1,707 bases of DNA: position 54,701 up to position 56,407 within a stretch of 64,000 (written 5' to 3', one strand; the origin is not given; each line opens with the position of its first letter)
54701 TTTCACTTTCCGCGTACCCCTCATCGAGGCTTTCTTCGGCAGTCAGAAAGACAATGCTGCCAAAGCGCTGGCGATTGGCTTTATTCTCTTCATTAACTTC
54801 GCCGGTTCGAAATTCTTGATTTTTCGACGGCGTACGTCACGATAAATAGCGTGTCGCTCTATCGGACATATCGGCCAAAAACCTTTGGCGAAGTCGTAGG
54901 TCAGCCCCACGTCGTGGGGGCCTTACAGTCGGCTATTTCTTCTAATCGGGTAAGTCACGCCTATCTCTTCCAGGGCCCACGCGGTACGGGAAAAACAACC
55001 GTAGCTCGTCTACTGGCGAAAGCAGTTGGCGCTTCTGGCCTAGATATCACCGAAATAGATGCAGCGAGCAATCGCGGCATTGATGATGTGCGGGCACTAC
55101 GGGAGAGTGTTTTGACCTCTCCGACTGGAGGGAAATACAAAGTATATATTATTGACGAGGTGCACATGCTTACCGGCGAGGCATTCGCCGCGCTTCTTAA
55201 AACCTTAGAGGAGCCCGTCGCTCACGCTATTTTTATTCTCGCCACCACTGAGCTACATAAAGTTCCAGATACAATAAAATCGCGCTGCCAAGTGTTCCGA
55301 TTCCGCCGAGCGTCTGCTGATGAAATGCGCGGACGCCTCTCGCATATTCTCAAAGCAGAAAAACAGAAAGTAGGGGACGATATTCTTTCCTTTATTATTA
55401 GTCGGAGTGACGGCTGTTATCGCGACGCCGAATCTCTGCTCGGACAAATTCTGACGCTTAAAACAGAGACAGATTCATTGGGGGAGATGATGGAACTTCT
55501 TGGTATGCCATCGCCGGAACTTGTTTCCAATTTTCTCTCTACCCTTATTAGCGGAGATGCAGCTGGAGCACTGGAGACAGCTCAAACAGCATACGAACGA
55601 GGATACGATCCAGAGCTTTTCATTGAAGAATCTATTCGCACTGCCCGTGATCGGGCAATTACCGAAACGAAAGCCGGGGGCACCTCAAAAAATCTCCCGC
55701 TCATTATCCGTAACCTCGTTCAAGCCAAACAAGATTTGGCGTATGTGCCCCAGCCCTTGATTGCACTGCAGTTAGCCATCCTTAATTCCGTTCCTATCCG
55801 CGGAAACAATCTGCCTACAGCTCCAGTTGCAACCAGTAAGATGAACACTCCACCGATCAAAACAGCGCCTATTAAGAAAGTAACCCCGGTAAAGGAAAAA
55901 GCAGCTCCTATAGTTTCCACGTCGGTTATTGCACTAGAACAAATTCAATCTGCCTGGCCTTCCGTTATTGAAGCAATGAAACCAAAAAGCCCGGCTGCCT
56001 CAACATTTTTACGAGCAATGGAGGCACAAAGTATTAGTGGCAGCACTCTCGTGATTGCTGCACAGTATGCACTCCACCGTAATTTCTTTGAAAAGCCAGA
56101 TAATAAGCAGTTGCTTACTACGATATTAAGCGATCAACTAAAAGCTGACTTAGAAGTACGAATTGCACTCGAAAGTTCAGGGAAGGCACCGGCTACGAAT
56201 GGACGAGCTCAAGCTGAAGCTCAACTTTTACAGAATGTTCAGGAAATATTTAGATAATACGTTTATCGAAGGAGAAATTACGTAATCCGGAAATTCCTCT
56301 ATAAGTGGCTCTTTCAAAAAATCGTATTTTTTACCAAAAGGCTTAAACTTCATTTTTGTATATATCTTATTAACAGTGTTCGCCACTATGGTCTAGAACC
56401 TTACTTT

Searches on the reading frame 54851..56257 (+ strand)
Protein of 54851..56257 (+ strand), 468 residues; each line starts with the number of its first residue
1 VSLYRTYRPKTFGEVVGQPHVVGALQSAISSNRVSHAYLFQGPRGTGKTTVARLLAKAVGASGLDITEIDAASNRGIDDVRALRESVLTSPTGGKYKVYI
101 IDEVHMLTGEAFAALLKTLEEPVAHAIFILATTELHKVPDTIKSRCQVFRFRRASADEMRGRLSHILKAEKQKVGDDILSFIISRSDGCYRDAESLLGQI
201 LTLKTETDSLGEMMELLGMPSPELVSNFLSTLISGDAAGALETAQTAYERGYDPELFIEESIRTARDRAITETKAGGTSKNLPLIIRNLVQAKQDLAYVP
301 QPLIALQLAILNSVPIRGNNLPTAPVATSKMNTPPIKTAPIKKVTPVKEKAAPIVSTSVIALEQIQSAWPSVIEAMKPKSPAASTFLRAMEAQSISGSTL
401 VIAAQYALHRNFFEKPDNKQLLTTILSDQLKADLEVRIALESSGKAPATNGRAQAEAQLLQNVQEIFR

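Call 9: search_protein_families(library=pfam, proteins=[window:54851-56257:+], max_evalue=0.01)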
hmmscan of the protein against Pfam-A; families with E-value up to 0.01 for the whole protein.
window:54851-56257:+ (468 aa): 18 families
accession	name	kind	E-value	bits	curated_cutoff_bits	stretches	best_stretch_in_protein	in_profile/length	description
PF13177.12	DNA_pol3_delta2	-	2.5e-33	115.8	27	2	74-153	80-159/161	DNA polymerase III, delta subunit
PF00004.35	AAA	-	2e-14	54.6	21.2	1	39-150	2-127/131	ATPase family associated with various cellular activities (AAA)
PF05496.18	RuvB_N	-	4.2e-07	30.3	27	1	8-121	2-110/159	Holliday junction DNA helicase RuvB P-loop domain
PF06068.19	TIP49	-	6.5e-07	29.3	23.8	1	98-133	277-311/347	TIP49 P-loop domain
PF07728.20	AAA_5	-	1e-06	29.3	22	1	39-123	3-94/139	AAA domain (dynein-related subfamily)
PF12169.13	DNA_pol3_gamma3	-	2.4e-06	27.8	24.4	1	214-263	7-56/143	DNA polymerase III subunits gamma and tau domain III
PF13604.12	AAA_30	-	2.8e-06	27.6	27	1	37-128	20-121/191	AAA domain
PF13401.12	AAA_22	-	1.3e-05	26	27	0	83-136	75-127/130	AAA domain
PF20964.2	DnaX_C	-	1.3e-05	25.6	26.2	1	360-456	7-103/113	DNA polymerase III subunit tau, C-terminal domain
PF13173.12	AAA_14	-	1.3e-05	25.6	27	1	36-119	3-85/129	AAA domain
PF13191.12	AAA_16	-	0.0012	19.8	32.6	0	23-63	10-52/167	AAA ATPase domain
PF04851.21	ResIII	-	0.0013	19.1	22.5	0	87-121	117-152/164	Type III restriction enzyme, res subunit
PF01656.29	CbiA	-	0.0013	19.1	25.4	1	45-189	9-86/125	CobQ/CobB/MinD/ParA nucleotide binding domain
PF25199.1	nSTAND_NTPase5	-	0.0025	18.1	34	1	21-131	24-131/145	Novel STAND NTPase 5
PF22608.2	DNAX_ATPase_lid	-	0.0026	17.9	27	1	160-200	3-43/49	DNA polymerase III clamp loader subunit, ATPase lid domain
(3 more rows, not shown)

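Call 14: find_encoding_contigs(protein=window:54851-56257:+, flank=10000, max_places=10)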
Protein window:54851-56257:+ (468 aa): 5 contigs read that carry it; 3 places shown.
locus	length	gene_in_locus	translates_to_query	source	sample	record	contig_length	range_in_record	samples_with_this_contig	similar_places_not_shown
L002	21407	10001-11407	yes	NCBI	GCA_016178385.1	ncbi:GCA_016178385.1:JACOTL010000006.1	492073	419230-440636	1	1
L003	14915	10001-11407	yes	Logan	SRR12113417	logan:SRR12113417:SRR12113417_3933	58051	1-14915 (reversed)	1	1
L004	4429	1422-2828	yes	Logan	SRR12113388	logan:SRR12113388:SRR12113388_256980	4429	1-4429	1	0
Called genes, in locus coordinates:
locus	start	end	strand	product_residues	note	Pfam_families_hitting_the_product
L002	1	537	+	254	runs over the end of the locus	PF04085:MreC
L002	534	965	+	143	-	-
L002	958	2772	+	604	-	PF03717:PBP_dimer, PF00905:Transpeptidase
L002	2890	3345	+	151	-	PF03449:GreA_GreB_N, PF01272:GreA_GreB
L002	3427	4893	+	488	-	PF01336:tRNA_anti-codon, PF00152:tRNA-synt_2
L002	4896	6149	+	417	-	PF02403:Seryl_tRNA_N, PF00587:tRNA-synt_2b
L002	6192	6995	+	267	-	PF08478:POTRA_1 (weak), PF03799:FtsQ_DivIB_C (weak)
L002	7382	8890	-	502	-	PF13231:PMT_2 (weak)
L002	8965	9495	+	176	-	-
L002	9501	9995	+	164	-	PF04138:GtrA_DPMS_TM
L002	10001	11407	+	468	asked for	PF05496:RuvB_N (weak), PF06068:TIP49 (faint), PF13177:DNA_pol3_delta2, PF13604:AAA_30 (faint), PF00004:AAA, PF07728:AAA_5 (weak), PF13173:AAA_14 (faint), PF13177:DNA_pol3_delta2, +3 more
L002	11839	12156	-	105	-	-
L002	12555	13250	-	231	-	PF09414:RNA_ligase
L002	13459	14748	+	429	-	PF00239:Resolvase, PF07508:Recombinase, PF13408:Zn_ribbon_recom (weak)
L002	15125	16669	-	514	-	-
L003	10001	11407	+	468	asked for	PF05496:RuvB_N (weak), PF06068:TIP49 (faint), PF13177:DNA_pol3_delta2, PF13604:AAA_30 (faint), PF00004:AAA, PF07728:AAA_5 (weak), PF13173:AAA_14 (faint), PF13177:DNA_pol3_delta2, +3 more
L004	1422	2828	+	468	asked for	PF05496:RuvB_N (weak), PF06068:TIP49 (faint), PF13177:DNA_pol3_delta2, PF13604:AAA_30 (faint), PF00004:AAA, PF07728:AAA_5 (weak), PF13173:AAA_14 (faint), PF13177:DNA_pol3_delta2, +3 more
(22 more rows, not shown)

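Call 16: find_related_loci(query=window:54851-56257:+, collection=genome_contigs, flank=10000)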
Query window:54851-56257:+ (468 aa) in genome_contigs; peptide patterns used: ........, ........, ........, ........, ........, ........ (x = any residue, [..] = any of these).
600 stretches matched a pattern (row limit reached: there are more); 600 encode a relative of the query (tblastn E <= 1e-3); the best 80 are kept; 80 distinct loci.
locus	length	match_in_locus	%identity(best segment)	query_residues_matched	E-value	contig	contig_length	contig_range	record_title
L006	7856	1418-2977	36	2-446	3e-79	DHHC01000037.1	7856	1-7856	MAG TPA_asm: Leptolinea sp. UBA4782 UBA4782_contig_27890, whole genome shotgun sequence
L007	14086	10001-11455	33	3-463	2e-78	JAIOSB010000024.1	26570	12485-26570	MAG: bacterium isolate SMBSF33 bin_103_k127_738946, whole genome shotgun sequence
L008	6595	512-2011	35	2-442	1e-78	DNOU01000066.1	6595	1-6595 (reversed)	MAG TPA_asm: Anaerolineaceae bacterium isolate UBA8906 contig_116724, whole genome shotgun sequence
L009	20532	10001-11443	35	2-437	4e-78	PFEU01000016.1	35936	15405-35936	MAG: Candidatus Uhrbacteria bacterium CG10_big_fil_rev_8_21_14_0_10_48_16 CG10_8_21_14_0.10_scaffold_947_c, whole genome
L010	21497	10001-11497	34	1-415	6e-77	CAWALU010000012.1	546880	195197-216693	MAG: uncultured Bacteroidetes bacterium isolate MFD01721.bin.1.252 genome assembly, contig: contig_39544, whole genome s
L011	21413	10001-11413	34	1-440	2e-76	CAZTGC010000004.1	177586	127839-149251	MAG TPA_asm: uncultured Dictyoglomota bacterium isolate binchicken_co40_85 genome assembly, contig: NODE_98_length_17758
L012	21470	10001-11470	33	2-452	6e-76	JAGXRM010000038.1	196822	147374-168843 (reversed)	MAG: Clostridiales bacterium isolate CROMO_A_104 c_000000706718, whole genome shotgun sequence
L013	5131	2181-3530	36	5-380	4e-76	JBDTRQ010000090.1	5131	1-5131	MAG: Ignavibacteriota bacterium isolate cluster3_bin.250 NODE_91835_length_5131_cov_5.518519, whole genome shotgun seque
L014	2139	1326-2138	50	1-250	1e-78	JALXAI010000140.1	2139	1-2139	MAG: Desulfobacterales bacterium isolate T2_metabat1_scaf2bin.254 T2_NODE_165114_length_2139_cov_3.386680, whole genome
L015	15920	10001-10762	50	1-253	1e-75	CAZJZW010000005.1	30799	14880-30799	MAG TPA_asm: uncultured Candidatus Saccharibacteria bacterium isolate SRP219642_co7_382 genome assembly, contig: NODE_19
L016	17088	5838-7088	36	2-455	5e-75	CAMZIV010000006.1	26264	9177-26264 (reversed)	MAG TPA_asm: uncultured Candidatus Saccharibacteria bacterium isolate SRR10912536_bin.13_metaWRAP_v1.3_MAG genome assemb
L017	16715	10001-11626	32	1-467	9e-75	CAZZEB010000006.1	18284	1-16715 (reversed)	MAG TPA_asm: uncultured Gammaproteobacteria bacterium isolate SRP342105_co1_364 genome assembly, contig: NODE_4098_lengt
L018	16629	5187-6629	34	2-467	8e-75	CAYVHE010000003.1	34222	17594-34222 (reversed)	MAG TPA_asm: uncultured Candidatus Saccharibacteria bacterium isolate SRP216583_co1_158 genome assembly, contig: NODE_80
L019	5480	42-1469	36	2-466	2e-74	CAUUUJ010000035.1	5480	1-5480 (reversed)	MAG TPA_asm: uncultured Candidatus Saccharibacteria bacterium isolate SRR23388455_bin.18_MetaWRAP_v1.3_MAG genome assemb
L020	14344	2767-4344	33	2-446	6e-74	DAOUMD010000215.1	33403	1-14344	MAG TPA_asm: Anaerolineae bacterium isolate W31_78 k127_1020398, whole genome shotgun sequence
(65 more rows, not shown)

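Call 49: find_homologous_proteins(query=window:54851-56257:+, max_evalue=1e-60)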
Query window:54851-56257:+ (468 aa): 4381 proteins with E <= 1e-60 among 8000 candidates; the best 120 are listed.
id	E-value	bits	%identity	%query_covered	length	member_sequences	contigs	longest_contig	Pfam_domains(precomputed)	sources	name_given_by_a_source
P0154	1.0e-297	1005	100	100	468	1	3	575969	PF13173.13,PF12169.14,PF06068.20,PF13604.13,PF00004.36,PF13401.13,PF20964.3,PF05496.19,PF13177.13,PF07728.21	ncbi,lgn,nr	ncbi:MAG: DNA polymerase III subunit gamma/tau [Candidatus Andersenbacteria bacterium]|nr:DNA polyme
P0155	2.4e-177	608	59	100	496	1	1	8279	PF13173.13,PF12169.14,PF06068.20,PF00004.36,PF13401.13,PF20964.3,PF05496.19,PF13177.13,PF07728.21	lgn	-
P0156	3.4e-164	565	58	100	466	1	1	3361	PF06068.20,PF00004.36,PF13401.13,PF20964.3,PF05496.19,PF13177.13,PF07728.21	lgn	-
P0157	3.9e-162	558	58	100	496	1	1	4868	PF12169.14,PF13604.13,PF00004.36,PF13401.13,PF05496.19,PF13177.13,PF07728.21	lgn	-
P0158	3.1e-157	542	54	100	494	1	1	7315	PF12169.14,PF06068.20,PF00004.36,PF13401.13,PF20964.3,PF05496.19,PF13177.13,PF07728.21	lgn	-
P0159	5.9e-157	541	54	100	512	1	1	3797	PF12169.14,PF06068.20,PF13604.13,PF00004.36,PF13401.13,PF20964.3,PF05496.19,PF13177.13,PF07728.21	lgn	-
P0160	1.8e-155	536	56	100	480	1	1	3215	PF12169.14,PF06068.20,PF13604.13,PF00004.36,PF13401.13,PF20964.3,PF05496.19,PF13177.13,PF07728.21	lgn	-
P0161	7.9e-154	531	56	100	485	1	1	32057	PF12169.14,PF06068.20,PF13604.13,PF00004.36,PF13401.13,PF20964.3,PF05496.19,PF13177.13,PF07728.21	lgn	-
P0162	1.3e-147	510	53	100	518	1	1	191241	PF12169.14,PF00004.36,PF13401.13,PF20964.3,PF11490.14,PF05496.19,PF13177.13,PF07728.21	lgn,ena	-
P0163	3.2e-145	503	55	100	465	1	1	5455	PF12169.14,PF00004.36,PF13401.13,PF20964.3,PF22608.3,PF05496.19,PF13177.13,PF07728.21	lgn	-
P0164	2.2e-144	500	52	100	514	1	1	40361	PF13173.13,PF06068.20,PF00004.36,PF13401.13,PF20964.3,PF05496.19,PF13177.13,PF07728.21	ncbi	ncbi:MAG: DNA polymerase III subunit gamma/tau [Candidatus Andersenbacteria bacterium]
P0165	8.9e-144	498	52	100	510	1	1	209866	PF13173.13,PF06068.20,PF13604.13,PF00004.36,PF13401.13,PF20964.3,PF05496.19,PF13177.13,PF07728.21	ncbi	ncbi:MAG: DNA polymerase III subunit gamma/tau [Candidatus Andersenbacteria bacterium]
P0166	4.8e-143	495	53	100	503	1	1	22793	PF13173.13,PF12169.14,PF06068.20,PF13604.13,PF00004.36,PF13401.13,PF05496.19,PF13177.13,PF07728.21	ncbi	-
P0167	2.5e-140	486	51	100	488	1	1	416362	PF12169.14,PF06068.20,PF13604.13,PF00004.36,PF13401.13,PF20964.3,PF05496.19,PF13177.13,PF07728.21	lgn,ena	-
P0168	1.1e-139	484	51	100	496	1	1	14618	PF12169.14,PF13604.13,PF00004.36,PF13401.13,PF05496.19,PF13177.13,PF07728.21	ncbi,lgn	-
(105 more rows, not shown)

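Call 50: find_encoding_contigs(protein=P0161, flank=8000, max_places=2)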
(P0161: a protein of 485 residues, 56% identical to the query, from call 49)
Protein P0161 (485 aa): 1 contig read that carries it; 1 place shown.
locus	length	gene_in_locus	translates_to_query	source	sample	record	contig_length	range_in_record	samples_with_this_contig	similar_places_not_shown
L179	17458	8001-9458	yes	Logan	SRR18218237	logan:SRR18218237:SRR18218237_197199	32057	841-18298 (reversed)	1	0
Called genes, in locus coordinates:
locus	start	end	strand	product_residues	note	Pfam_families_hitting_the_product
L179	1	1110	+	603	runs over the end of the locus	PF03717:PBP_dimer, PF00905:Transpeptidase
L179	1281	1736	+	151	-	PF03449:GreA_GreB_N, PF01272:GreA_GreB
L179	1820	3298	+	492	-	PF01336:tRNA_anti-codon, PF00152:tRNA-synt_2, PF01409:tRNA-synt_2d (faint)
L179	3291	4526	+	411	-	PF02403:Seryl_tRNA_N, PF00587:tRNA-synt_2b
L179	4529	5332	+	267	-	PF08478:POTRA_1 (weak)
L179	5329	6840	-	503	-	PF13231:PMT_2 (weak)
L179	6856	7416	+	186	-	-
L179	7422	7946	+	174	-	PF04138:GtrA_DPMS_TM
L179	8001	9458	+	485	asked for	PF05496:RuvB_N (faint), PF06068:TIP49 (faint), PF13177:DNA_pol3_delta2, PF13604:AAA_30 (faint), PF00004:AAA, PF07728:AAA_5 (weak), PF13401:AAA_22, PF20964:DnaX_C (weak), +1 more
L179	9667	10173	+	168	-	PF18893:DUF5652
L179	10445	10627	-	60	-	-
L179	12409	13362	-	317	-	-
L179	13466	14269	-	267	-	-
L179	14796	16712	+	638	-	PF00270:DEAD (weak), PF04851:ResIII (faint), PF13307:Helicase_C_2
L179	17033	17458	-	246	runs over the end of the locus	-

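Call 51: find_encoding_contigs(protein=P0162, flank=8000, max_places=2)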
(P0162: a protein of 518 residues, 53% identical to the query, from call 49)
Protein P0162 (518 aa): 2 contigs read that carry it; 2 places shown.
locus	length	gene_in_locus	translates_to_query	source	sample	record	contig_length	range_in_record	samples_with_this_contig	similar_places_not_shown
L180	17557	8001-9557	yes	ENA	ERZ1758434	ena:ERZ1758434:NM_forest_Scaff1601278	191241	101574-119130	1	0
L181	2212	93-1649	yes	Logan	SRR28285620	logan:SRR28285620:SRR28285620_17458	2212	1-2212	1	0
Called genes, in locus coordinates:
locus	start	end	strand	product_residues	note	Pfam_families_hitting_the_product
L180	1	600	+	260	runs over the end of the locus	PF13485:Peptidase_MA_2 (weak)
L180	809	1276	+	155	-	PF03449:GreA_GreB_N, PF01272:GreA_GreB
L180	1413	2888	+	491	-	PF01336:tRNA_anti-codon, PF00152:tRNA-synt_2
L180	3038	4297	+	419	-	PF02403:Seryl_tRNA_N, PF00587:tRNA-synt_2b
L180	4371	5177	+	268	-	PF08478:POTRA_1 (weak), PF03799:FtsQ_DivIB_C (weak)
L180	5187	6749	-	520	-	-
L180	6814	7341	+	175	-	-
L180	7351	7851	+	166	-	PF04138:GtrA_DPMS_TM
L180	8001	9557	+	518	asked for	PF05496:RuvB_N (faint), PF13177:DNA_pol3_delta2, PF07728:AAA_5 (weak), PF13401:AAA_22 (faint), PF00004:AAA (weak), PF11490:DNA_pol3_a_NII (faint), PF12169:DNA_pol3_gamma3 (faint), PF20964:DnaX_C (weak)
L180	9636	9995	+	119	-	-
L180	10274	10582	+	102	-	PF01541:GIY-YIG, PF10544:T5orf172 (weak)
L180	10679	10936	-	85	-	-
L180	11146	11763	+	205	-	-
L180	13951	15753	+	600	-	PF00270:DEAD (faint), PF04851:ResIII, PF06733:DEAD_2 (faint), PF13307:Helicase_C_2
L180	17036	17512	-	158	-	-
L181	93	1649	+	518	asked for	PF05496:RuvB_N (faint), PF13177:DNA_pol3_delta2, PF07728:AAA_5 (weak), PF13401:AAA_22 (faint), PF00004:AAA (weak), PF11490:DNA_pol3_a_NII (faint), PF12169:DNA_pol3_gamma3 (faint), PF20964:DnaX_C (weak)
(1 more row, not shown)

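Call 52: find_encoding_contigs(protein=P0165, flank=8000, max_places=2)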
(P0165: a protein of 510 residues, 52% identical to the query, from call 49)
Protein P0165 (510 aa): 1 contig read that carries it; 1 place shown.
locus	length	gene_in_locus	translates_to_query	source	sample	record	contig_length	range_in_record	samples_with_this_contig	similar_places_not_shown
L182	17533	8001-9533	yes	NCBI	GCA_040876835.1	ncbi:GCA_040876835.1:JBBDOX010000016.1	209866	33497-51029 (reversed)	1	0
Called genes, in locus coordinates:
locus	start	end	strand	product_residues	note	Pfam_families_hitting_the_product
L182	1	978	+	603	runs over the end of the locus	PF03717:PBP_dimer, PF00905:Transpeptidase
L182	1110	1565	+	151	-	PF03449:GreA_GreB_N, PF01272:GreA_GreB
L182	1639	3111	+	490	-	PF01336:tRNA_anti-codon, PF00152:tRNA-synt_2, PF01409:tRNA-synt_2d (faint)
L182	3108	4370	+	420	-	PF02403:Seryl_tRNA_N, PF00587:tRNA-synt_2b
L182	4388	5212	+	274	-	PF08478:POTRA_1, PF03799:FtsQ_DivIB_C (weak)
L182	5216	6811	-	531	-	-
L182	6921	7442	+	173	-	-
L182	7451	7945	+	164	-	PF04138:GtrA_DPMS_TM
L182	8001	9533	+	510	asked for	PF05496:RuvB_N (faint), PF06068:TIP49 (faint), PF13177:DNA_pol3_delta2, PF13604:AAA_30 (faint), PF00004:AAA, PF07728:AAA_5 (faint), PF13401:AAA_22 (weak), PF20964:DnaX_C (weak), +1 more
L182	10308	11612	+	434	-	-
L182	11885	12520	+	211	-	PF00753:Lactamase_B (weak), PF13483:Lactamase_B_3, PF23023:Anti-Pycsar_Apyc1 (faint), PF12706:Lactamase_B_2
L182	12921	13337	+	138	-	-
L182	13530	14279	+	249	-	PF01925:TauE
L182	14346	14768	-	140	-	-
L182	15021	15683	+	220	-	PF03848:TehB, PF13489:Methyltransf_23, PF13847:Methyltransf_31, PF08241:Methyltransf_11, PF08242:Methyltransf_12, PF13649:Methyltransf_25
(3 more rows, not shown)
